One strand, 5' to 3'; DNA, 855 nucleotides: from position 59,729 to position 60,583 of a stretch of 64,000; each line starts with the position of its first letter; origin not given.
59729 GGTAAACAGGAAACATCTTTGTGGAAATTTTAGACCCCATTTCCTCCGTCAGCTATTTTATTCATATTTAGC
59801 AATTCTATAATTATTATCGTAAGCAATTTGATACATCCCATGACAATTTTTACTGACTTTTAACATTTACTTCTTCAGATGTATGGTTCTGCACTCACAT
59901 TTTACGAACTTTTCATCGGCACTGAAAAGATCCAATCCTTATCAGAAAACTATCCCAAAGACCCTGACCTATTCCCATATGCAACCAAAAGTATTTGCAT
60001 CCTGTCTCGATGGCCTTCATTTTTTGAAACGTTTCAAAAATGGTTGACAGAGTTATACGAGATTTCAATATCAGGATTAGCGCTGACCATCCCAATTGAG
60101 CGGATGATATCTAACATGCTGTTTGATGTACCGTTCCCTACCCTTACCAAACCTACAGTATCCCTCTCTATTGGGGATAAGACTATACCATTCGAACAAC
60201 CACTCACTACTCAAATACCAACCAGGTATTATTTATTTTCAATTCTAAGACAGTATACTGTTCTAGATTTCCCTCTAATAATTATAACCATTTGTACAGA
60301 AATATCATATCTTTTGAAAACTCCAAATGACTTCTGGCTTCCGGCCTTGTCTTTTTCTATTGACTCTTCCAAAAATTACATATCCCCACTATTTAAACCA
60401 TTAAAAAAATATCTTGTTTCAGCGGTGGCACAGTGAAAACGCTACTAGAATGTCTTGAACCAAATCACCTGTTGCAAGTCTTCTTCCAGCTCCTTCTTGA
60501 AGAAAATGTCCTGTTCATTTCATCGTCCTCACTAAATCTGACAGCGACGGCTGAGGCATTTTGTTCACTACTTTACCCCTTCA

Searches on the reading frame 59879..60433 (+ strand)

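Call 41: search_protein_families(library=pfam, proteins=[window:59879-60433:+], max_evalue=0.01)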
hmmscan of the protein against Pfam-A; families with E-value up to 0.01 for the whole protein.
window:59879-60433:+ (185 aa): 1 family
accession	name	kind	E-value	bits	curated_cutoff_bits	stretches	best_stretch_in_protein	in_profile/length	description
PF02141.26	DENN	-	1.6e-12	48.2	23.4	1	35-133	2-97/186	DENN (AEX-3) domain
